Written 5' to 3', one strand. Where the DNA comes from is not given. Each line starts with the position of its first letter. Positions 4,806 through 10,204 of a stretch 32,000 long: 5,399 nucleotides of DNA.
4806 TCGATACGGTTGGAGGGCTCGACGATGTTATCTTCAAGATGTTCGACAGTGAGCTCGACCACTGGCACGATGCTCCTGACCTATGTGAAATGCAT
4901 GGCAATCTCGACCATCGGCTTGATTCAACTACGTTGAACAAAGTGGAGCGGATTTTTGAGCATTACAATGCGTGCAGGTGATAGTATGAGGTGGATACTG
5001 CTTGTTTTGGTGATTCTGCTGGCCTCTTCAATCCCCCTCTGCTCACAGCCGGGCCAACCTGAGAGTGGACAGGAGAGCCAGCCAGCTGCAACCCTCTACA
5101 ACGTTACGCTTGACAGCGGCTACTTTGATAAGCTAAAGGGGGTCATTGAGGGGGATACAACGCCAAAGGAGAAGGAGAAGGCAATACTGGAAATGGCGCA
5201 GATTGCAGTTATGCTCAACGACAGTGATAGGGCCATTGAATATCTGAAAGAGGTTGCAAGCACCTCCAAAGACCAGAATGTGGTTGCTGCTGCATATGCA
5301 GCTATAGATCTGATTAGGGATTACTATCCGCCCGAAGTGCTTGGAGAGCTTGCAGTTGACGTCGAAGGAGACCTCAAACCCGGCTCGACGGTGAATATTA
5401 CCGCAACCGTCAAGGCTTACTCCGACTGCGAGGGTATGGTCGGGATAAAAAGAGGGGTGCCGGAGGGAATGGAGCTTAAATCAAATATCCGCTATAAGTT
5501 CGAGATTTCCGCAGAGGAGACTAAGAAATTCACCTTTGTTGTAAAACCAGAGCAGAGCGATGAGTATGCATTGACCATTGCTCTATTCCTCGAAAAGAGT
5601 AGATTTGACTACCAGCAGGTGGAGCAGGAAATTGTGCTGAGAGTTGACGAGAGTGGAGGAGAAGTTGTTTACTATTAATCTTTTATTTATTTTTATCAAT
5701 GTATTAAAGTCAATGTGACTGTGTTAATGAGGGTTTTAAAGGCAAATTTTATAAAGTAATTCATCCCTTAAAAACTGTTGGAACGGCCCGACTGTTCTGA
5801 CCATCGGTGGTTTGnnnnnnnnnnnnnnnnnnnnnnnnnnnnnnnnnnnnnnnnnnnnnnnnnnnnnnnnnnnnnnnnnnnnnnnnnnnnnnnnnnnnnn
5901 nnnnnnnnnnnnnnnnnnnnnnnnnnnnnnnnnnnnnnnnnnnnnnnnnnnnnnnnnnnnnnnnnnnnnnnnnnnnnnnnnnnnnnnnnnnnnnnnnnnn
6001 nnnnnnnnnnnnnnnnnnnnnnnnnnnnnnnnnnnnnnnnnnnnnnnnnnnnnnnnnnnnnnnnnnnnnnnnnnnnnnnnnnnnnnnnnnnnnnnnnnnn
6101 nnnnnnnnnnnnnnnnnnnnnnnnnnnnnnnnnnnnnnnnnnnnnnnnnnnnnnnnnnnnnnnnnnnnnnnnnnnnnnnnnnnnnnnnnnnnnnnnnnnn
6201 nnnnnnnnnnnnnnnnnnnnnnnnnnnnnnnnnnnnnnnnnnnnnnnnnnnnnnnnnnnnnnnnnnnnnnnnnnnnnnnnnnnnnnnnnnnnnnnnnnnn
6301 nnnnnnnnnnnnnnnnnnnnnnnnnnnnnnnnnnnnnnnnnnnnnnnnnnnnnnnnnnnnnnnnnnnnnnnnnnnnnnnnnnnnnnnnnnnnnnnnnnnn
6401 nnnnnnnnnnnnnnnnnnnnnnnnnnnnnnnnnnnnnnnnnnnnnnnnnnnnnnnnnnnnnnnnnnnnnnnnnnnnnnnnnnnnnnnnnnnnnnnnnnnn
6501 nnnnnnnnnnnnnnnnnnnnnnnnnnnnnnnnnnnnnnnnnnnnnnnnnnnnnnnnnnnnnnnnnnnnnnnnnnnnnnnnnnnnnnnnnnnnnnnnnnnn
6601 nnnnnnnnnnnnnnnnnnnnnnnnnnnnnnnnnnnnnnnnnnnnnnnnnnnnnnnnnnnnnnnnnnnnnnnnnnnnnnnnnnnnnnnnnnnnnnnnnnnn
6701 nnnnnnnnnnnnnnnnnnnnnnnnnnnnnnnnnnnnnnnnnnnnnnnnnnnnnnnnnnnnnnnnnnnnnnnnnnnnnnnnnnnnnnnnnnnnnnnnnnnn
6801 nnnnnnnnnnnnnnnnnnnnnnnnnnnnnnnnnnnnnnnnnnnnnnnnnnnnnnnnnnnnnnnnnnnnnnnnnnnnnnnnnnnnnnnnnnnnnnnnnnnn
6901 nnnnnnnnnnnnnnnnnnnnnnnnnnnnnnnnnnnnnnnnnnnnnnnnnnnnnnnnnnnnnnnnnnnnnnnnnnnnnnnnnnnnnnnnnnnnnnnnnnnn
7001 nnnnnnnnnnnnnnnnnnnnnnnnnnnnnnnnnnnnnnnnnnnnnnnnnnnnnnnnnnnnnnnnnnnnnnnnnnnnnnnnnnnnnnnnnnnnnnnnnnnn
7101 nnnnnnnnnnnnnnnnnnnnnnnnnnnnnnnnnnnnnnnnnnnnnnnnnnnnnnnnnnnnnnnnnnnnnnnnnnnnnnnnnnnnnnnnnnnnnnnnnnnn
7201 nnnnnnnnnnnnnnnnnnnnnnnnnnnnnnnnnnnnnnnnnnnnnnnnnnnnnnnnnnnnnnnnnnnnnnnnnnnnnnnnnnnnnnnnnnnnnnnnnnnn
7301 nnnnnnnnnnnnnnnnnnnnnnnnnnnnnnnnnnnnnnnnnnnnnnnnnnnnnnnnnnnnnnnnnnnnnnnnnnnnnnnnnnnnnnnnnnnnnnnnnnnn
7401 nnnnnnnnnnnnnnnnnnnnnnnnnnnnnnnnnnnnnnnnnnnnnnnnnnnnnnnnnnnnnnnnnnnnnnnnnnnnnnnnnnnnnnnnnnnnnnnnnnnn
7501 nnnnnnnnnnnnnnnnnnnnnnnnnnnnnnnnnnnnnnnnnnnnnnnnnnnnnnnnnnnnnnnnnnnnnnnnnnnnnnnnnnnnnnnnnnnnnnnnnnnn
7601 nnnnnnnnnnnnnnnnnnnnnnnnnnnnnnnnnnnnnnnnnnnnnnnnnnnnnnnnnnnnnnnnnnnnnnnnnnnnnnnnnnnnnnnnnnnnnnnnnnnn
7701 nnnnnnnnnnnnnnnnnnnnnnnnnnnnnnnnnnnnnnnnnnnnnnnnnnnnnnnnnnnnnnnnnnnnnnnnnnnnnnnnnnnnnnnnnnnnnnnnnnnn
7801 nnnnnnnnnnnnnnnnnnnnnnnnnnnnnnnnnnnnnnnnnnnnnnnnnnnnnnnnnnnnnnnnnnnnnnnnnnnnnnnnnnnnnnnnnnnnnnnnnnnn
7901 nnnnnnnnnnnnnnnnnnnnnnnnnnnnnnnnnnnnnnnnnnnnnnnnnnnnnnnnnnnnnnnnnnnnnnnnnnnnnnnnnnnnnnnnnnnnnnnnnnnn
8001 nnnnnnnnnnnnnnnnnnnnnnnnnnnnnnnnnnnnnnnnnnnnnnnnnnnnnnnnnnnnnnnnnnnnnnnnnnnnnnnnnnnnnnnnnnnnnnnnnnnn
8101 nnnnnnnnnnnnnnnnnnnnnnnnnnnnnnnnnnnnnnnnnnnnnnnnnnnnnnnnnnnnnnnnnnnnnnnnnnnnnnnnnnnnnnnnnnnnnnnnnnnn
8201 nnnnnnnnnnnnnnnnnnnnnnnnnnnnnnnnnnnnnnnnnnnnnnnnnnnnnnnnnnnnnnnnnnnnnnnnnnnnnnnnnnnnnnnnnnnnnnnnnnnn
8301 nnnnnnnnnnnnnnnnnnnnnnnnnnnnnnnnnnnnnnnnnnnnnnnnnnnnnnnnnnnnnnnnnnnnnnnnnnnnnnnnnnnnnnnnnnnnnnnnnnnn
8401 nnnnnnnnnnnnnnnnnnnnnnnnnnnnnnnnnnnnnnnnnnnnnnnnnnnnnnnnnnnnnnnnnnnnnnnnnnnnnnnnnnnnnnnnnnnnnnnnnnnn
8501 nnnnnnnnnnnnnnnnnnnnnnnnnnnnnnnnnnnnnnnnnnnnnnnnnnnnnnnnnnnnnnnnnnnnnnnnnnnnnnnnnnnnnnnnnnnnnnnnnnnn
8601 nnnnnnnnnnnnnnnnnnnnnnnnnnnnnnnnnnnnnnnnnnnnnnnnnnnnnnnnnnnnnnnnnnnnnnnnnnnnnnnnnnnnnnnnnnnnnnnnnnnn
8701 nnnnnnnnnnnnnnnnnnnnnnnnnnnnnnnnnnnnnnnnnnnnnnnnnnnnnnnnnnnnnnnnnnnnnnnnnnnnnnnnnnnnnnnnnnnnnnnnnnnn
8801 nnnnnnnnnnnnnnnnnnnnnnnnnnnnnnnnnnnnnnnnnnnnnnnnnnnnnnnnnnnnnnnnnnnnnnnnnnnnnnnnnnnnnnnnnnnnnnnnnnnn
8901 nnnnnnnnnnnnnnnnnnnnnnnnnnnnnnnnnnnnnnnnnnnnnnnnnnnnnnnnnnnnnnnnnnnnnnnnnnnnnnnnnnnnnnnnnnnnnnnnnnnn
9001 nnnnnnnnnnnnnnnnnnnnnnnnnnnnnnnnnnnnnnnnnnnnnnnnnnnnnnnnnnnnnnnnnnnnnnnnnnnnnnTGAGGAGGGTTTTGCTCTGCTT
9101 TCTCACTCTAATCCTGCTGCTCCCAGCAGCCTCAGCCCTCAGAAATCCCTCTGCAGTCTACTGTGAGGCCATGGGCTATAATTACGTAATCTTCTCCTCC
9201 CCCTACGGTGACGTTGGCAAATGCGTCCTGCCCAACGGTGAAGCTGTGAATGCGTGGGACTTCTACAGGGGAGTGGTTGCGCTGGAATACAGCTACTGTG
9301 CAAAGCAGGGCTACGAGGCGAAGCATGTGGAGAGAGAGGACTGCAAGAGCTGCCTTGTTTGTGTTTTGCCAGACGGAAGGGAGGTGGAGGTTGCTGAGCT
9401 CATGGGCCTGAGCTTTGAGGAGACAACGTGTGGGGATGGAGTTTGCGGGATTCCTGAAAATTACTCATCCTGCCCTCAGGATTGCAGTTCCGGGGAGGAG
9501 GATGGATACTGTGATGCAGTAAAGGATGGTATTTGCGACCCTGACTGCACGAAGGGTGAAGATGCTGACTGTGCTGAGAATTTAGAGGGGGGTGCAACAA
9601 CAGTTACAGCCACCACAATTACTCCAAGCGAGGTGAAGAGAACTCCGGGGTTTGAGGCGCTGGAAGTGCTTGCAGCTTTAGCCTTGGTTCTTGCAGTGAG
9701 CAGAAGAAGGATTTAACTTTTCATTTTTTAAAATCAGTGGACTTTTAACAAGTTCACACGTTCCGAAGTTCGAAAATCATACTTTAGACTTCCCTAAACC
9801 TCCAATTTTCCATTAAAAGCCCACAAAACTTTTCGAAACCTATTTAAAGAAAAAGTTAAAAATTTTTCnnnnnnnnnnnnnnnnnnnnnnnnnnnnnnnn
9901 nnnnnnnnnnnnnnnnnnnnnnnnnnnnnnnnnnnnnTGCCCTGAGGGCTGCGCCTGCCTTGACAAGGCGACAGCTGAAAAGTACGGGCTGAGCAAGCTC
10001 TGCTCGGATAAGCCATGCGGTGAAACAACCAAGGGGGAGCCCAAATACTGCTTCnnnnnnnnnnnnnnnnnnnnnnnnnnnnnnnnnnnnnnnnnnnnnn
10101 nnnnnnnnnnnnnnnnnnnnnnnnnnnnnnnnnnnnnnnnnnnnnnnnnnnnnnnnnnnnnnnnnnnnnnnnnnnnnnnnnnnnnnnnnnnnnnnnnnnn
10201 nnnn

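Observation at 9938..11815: Unrecognised ~43-aa six-cysteine module repeated 10 times and shared by all three large genes; joint loss of Cys2 and Cys4 hints at connectivity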

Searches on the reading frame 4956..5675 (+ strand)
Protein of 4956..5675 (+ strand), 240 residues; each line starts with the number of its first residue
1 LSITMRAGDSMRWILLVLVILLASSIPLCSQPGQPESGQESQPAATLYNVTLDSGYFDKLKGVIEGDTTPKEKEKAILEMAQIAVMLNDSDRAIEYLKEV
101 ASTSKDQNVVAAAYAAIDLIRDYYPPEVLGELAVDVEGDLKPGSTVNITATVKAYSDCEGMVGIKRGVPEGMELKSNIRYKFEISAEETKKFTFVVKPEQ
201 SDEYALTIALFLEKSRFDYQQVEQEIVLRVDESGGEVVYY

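Call 8: search_protein_families(library=pfam, proteins=[window:4956-5675:+], max_evalue=0.1)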
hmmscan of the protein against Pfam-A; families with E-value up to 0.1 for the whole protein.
window:4956-5675:+ (240 aa): 3 families
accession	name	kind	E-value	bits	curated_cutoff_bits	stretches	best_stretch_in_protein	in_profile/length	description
PF14559.12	TPR_19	-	0.027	15.2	25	1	74-117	25-68/68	Tetratricopeptide repeat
PF13646.12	HEAT_2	-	0.046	14.4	27.7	1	64-122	8-60/88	HEAT repeats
PF25058.1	ARM_TT21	-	0.087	13.2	27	0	71-106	91-126/155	Tetratricopeptide repeat protein 21 ARM repeat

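Call 9: search_protein_families(library=ncbifam, proteins=[window:4956-5675:+], max_evalue=0.1)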
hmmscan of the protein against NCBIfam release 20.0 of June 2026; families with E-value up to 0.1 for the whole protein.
window:4956-5675:+ (240 aa): 1 family
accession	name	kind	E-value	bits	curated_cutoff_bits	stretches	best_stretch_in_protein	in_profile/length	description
NF038268.1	TF_SarA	equivalog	0.05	13.6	175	0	173-206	21-53/121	global transcriptional regulator SarA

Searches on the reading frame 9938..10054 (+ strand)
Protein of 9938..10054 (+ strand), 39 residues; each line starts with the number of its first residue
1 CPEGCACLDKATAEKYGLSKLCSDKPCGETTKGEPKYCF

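Call 27: predict_structure(alignment_id=A1)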
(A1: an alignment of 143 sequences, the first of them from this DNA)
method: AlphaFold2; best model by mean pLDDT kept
length: 39 residues; sequences in the alignment: 143
mean_pLDDT: 93.4   pTM: 0.61
mean pLDDT of the five models: 93.4, 93.0, 91.6, 89.8, 89.7
residues with pLDDT >= 90: 35; 70-90: 4; 50-70: 0; < 50: 0
segments of 3 or more residues with pLDDT < 50: none
pLDDT, mean of each block of 10 residues (from residue 1): 93 93 93 95
secondary structure, 60 per line:
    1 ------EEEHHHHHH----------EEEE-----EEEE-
elements in order: E7-9 H10-15 E26-29 E35-38

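Call 31: search_protein_representatives(alignment_id=A1)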
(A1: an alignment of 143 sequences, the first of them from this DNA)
Query: 143 sequences, 39 profile positions. Proteins with E-value up to 0.001 (for the whole library): 270; up to 1e-10: 154; up to 1e-30: 46. The best 150 are listed.
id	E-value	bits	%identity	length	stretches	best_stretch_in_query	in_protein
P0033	2.1e-118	402.7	-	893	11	1-38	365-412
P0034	3.8e-93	321.9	-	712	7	1-39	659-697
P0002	9.7e-89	307.8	-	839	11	1-39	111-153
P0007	7.6e-71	250.6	-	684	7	1-39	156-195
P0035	5.8e-70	247.7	-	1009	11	1-39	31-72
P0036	1.1e-67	240.4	-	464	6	1-39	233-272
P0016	2.3e-67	239.4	-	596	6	1-39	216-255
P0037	1.6e-66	236.7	-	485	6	1-39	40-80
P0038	2.4e-65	233.0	-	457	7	1-38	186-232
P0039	1.2e-62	224.4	-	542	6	1-38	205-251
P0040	7.7e-61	218.5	-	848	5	1-39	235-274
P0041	1.1e-60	218.1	-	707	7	1-38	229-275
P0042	4.1e-60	216.2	-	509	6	1-38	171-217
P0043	1.3e-57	208.3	-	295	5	1-39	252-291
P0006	4.7e-54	196.8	-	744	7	1-39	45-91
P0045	1.7e-51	188.7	-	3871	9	1-39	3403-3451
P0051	2.5e-43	162.5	-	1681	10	1-39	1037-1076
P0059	2.4e-37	143.3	-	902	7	1-39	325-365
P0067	2.9e-32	127.1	-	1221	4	1-39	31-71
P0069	7.8e-32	125.7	-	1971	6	1-39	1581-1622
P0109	7.3e-19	84.2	-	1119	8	1-37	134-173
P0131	3.2e-15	72.6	-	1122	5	1-39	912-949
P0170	2.5e-11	60.1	-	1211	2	1-39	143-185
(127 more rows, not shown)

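Call 33: fold_search(model_id=the predicted structure, library=pdb)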
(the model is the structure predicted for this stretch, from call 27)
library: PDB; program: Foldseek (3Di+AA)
matches with E <= 10: 21; with E <= 0.001: 0
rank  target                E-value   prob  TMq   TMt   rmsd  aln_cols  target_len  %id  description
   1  8oki_A                2.3e+00  0.13  0.42  0.03   5.3        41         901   20  Cryo-EM structure of Pyrococcus furiosus transcription elongation complex bound to Spt4/5 (released 2024-04-24)
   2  8cro_A                4.9e+00  0.09  0.43  0.03   5.2        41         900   20  Cryo-EM structure of Pyrococcus furiosus transcription elongation complex (released 2024-04-17)
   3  9g23_G                4.9e+00  0.01  0.20  0.08   8.3        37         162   22  Yeast RNA polymerase I elongation complex stalled by an apurinic site bound to nucleotide analog AMPCPP at A-site (released 2025-06-18)
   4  4r22_B                6.5e+00  0.05  0.34  0.21   4.3        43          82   26  TnrA-DNA complex (released 2015-03-04)
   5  8vd8_A                6.5e+00  0.02  0.29  0.04   9.6        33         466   15  SaPI1 portal structure in mature capsids containing DNA (released 2024-01-10)
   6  9cv6_A                7.0e+00  0.05  0.36  0.03   4.1        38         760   21  Cryo-EM structure of the Carboxyltransferase Domain of Trichoplusia ni Acetyl-Coenzyme A Carboxylase (released 2024-09-25)
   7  3efa                  7.4e+00  0.07  0.44  0.16   3.3        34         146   18  Crystal structure of putative N-acetyltransferase from Lactobacillus plantarum (released 2008-09-23)
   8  6ama_P                7.4e+00  0.04  0.33  0.26   5.2        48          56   19  Structure of S. coelicolor/S. venezuelae BldC-smeA-ssfA complex to 3.09 Angstrom (released 2018-03-28)
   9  5h6z_B                7.4e+00  0.04  0.31  0.17   4.8        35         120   11  Crystal structure of Set7, a novel histone methyltransferase in Schizossacharomyces pombe (released 2017-11-22)
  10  2nlp_A                7.4e+00  0.03  0.33  0.34   3.8        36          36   22  Human beta-defensin-1 (Mutant Gln24Glu) (released 2006-10-31)
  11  6syi_A                7.4e+00  0.02  0.28  0.04   7.6        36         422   14  C-TERMINAL DOMAIN OF INFLUENZA POLYMERASE PA SUBUNIT AND OPTIMIZED SMALL PEPTIDE INHIBITOR (released 2020-11-25)
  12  8vde_Q1               8.0e+00  0.02  0.29  0.04   9.7        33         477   15  SaPI1 portal-capsid interface in mature capsids with DNA (released 2024-01-10)
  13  8vde_P1               8.0e+00  0.02  0.29  0.03   9.7        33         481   15  SaPI1 portal-capsid interface in mature capsids with DNA (released 2024-01-10)
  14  5isv_A                8.0e+00  0.02  0.28  0.12   4.4        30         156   20  Crystal structure of the ribosomal-protein-S18-alanine N-acetyltransferase from Escherichia coli (released 2016-04-13)
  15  2ci9_A                9.1e+00  0.04  0.32  0.15   7.4        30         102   20  Nck1 SH2-domain in complex with a dodecaphosphopeptide from EPEC protein Tir (released 2006-04-24)
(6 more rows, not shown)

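Call 49: search_protein_families(library=pfam, proteins=[P0045, P0051, P0035, P0059, P0067], max_evalue=0.001)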
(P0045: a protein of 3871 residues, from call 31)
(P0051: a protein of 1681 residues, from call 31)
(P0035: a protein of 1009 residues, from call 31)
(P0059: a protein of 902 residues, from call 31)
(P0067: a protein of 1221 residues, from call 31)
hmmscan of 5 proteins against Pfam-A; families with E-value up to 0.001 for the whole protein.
P0045 (3871 aa): 7 families
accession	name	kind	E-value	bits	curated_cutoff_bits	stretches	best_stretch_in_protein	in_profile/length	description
PF13229.12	Beta_helix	-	1.7e-34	119.2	25.9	4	2649-2800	14-158/158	Right handed beta helix region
PF05048.19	NosD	-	1.2e-26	94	23.6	4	2189-2327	43-179/212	Periplasmic copper-binding protein (NosD)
PF13385.13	Laminin_G_3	-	4.7e-21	76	27.6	1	2372-2541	2-150/151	Concanavalin A-like lectin/glucanases superfamily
PF13620.12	CarboxypepD_reg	-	1.9e-18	67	32.3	3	3231-3297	6-70/82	Carboxypeptidase regulatory-like domain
PF13715.12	CarbopepD_reg_2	-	1.6e-06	28.4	32.2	0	3232-3298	6-66/88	CarboxypepD_reg-like domain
PF02412.23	TSP_3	-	3.6e-05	23.8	25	0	2035-2060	12-36/36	Thrombospondin type 3 repeat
PF08308.17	PEGA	-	0.00064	20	20.8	0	1135-1176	27-67/71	PEGA domain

P0051 (1681 aa): 4 families
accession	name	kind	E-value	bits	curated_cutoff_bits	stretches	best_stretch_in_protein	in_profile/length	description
PF15902.12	Sortilin-Vps10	-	1.2e-10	41.2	33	0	274-338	2-67/446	Sortilin, neurotensin receptor 3,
PF14870.12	PSII_BNR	-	3.2e-07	30.3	27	1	503-676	125-302/303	Photosynthesis system II assembly factor YCF48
PF19755.4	DUF6242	-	0.00026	21.4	29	0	266-328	155-217/217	Domain of unknown function (DUF6242)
PF25293.1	Beta-prop_EMC1_N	-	0.00075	19.7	34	0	138-229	74-170/219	EMC1 N-terminal beta-propeller domain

P0035 (1009 aa): 0 families

P0059 (902 aa): 3 families
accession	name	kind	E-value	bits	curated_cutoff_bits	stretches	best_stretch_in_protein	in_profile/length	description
PF00112.29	Peptidase_C1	-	2.9e-29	103.2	20.7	1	656-872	1-198/220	Papain family cysteine protease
PF02412.23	TSP_3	-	6.3e-11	42.2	25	2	570-613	1-36/36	Thrombospondin type 3 repeat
PF17210.9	SdrD_B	-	0.00013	22.6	29.7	1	20-90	21-88/112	SdrD B-like domain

P0067 (1221 aa): 0 families

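Call 65: list_cluster_members(proteins=[P0033, P0034, P0035, P0040, P0045, P0051, P0069, P0109, P0131, P0170])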
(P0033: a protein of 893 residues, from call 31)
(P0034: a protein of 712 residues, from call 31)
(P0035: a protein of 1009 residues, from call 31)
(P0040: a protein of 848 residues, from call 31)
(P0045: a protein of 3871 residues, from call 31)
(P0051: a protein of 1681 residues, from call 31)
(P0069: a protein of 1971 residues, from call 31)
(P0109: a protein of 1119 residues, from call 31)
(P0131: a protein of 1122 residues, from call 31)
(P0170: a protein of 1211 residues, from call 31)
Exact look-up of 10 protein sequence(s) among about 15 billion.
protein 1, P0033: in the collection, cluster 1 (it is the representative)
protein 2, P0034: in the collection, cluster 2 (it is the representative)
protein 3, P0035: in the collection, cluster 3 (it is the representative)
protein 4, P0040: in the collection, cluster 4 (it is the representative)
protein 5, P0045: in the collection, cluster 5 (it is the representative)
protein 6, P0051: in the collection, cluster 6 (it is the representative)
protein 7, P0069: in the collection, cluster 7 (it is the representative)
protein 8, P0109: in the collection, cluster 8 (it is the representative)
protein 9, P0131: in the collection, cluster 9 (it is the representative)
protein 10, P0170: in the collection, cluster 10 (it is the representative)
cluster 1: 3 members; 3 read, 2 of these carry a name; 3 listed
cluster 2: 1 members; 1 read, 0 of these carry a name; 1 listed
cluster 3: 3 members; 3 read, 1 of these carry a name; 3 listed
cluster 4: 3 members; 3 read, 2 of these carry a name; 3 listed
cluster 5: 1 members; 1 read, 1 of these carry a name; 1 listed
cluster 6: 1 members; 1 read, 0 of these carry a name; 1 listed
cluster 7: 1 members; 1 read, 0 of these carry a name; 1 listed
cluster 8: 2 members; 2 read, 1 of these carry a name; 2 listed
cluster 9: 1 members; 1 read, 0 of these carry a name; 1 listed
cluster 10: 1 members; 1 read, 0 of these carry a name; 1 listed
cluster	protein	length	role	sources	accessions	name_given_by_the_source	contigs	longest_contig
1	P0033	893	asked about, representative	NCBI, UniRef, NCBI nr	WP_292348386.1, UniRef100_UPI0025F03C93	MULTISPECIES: hypothetical protein [unclassified Methanoregula] | hypothetical protein n=1 Tax=unclassified Methanoregula TaxID=2649730 RepID=UPI0025F03C93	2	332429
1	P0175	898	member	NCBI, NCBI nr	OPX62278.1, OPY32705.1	MAG: hypothetical protein A4E34_02081 [Methanoregula sp. PtaU1.Bin006] | MAG: hypothetical protein A4E33_02347 [Methanoregula sp. PtaB.Bin085]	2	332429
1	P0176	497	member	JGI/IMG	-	-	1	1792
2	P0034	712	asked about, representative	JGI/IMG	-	-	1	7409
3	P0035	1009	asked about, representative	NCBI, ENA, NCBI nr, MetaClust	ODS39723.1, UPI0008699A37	MAG: hypothetical protein A7315_10655 [Candidatus Altiarchaeales archaeon WOR_SM1_79] | status=active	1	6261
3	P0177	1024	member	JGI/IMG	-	-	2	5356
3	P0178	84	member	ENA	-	-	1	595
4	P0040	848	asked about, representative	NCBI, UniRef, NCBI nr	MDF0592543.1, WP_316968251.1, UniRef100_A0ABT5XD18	carboxypeptidase-like regulatory domain-containing protein [Methanotrichaceae archaeon ... | Carboxypeptidase-like regulatory domain-containing protein n=1 Tax=Candidatus ... | carboxypeptidase-like regulatory domain-containing protein [Candidatus Methanocrinis ...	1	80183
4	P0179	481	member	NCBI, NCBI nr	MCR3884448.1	MAG: hypothetical protein NUK54_08760, partial [Methanothrix sp.] | hypothetical protein [Methanothrix sp.]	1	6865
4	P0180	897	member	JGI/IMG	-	-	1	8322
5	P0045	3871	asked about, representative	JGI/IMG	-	parallel beta-helix repeat protein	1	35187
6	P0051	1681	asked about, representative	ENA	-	-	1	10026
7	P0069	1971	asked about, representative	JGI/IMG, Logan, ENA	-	-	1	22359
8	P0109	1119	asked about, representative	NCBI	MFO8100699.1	MAG: hypothetical protein R6U37_00805 [Dehalococcoidia bacterium]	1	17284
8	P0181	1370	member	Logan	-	-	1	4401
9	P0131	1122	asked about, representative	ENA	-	-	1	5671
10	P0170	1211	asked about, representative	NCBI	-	-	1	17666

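Call 83: search_solved_structures(query=A1, max_evalue=10)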
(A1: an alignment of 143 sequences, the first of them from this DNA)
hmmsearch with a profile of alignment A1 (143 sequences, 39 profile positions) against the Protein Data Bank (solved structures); distinct sequences matched with E-value up to 10: 0.

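Call 95: fold_search(model_id=the predicted structure, library=viral)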
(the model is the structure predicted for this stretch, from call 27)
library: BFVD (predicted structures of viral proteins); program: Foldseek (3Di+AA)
matches with E <= 10: 70; with E <= 0.001: 0
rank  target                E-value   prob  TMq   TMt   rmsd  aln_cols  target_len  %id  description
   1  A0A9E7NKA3            2.5e+00  0.20  0.51  0.31   4.2        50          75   16  (no name in the UniProt tables at hand)
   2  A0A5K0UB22            2.5e+00  0.14  0.43  0.27   3.5        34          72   15  Heat shock protein DnaJ [Yasminevirus sp. GU-2018]
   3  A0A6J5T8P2            2.5e+00  0.08  0.37  0.10   8.6        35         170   20  Uncharacterized protein [uncultured Caudovirales phage]
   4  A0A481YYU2            2.9e+00  0.06  0.34  0.08   5.2        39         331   26  Uncharacterized protein [Mimivirus LCMiAC01]
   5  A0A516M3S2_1          3.1e+00  0.18  0.52  0.03   2.7        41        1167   17  (no name in the UniProt tables at hand)
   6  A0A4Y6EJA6            3.1e+00  0.06  0.33  0.16   5.4        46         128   15  Helix-turn-helix DNA binding domain protein [Gordonia phage Pupper]
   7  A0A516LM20            3.3e+00  0.10  0.40  0.34   5.5        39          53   20  (no name in the UniProt tables at hand)
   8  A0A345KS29            3.3e+00  0.10  0.44  0.21   6.7        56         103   20  (no name in the UniProt tables at hand)
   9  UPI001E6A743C         3.5e+00  0.20  0.55  0.31   2.6        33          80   21  (no name look-up for this kind of identifier)
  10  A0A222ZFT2            3.5e+00  0.15  0.50  0.23   3.5        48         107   19  MerR-like helix-turn-helix DNA binding domain protein [Arthrobacter phage Abidatro]
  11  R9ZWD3                3.8e+00  0.08  0.35  0.05   5.1        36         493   19  Uncharacterized protein [Cellulophaga phage phi19:3]
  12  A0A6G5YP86            4.1e+00  0.12  0.51  0.31   3.5        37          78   19  (no name in the UniProt tables at hand)
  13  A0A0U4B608            4.1e+00  0.08  0.42  0.16   3.7        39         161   13  Uncharacterized protein [Arthrobacter phage Rings]
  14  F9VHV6                4.1e+00  0.07  0.38  0.37   3.9        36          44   17  (no name in the UniProt tables at hand)
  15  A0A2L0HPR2            4.3e+00  0.18  0.56  0.34   2.4        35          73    8  Uncharacterized protein [Pseudomonas phage NV1]
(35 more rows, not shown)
